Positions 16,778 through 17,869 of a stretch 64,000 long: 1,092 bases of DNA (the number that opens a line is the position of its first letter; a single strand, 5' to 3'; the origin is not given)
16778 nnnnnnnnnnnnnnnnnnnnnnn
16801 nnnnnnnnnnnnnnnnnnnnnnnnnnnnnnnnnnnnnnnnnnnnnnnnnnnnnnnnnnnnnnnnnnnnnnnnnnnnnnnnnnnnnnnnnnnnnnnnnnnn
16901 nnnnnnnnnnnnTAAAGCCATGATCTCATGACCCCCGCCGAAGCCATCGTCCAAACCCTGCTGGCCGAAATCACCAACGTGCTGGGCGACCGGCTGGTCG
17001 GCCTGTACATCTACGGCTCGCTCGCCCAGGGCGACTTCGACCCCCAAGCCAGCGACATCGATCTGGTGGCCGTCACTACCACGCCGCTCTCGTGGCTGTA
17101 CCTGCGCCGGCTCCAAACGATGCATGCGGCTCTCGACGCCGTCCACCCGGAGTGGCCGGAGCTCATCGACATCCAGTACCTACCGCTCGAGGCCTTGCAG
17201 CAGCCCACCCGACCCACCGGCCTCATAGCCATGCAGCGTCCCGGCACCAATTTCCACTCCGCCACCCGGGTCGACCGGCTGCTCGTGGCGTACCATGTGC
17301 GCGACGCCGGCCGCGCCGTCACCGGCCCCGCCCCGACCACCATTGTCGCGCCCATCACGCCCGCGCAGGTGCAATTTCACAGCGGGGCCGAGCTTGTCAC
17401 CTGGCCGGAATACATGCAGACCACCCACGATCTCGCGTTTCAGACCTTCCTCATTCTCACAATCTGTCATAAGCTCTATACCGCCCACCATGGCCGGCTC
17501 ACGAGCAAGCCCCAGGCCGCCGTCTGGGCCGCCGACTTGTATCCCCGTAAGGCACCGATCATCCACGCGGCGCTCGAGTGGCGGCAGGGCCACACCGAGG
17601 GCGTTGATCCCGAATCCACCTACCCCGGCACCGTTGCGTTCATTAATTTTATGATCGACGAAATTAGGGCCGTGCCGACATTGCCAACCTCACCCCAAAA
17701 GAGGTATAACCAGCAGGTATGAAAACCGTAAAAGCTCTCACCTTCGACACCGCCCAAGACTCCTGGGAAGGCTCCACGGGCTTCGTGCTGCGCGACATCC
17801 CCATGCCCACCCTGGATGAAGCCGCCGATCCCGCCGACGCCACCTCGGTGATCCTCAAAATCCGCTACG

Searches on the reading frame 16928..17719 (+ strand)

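Call 41: search_protein_families(library=pfam, proteins=[window:16928-17719:+], max_evalue=0.001)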
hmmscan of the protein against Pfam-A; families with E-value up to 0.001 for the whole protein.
window:16928-17719:+ (264 aa): 2 families
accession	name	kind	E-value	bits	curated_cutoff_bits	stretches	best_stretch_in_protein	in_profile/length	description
PF13427.11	AadA_C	-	5.4e-08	33.4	22.2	1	172-243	30-101/103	Aminoglycoside adenylyltransferase, C-terminal domain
PF01909.29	NTP_transf_2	-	0.00015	22.5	21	1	24-53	15-43/93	Nucleotidyltransferase domain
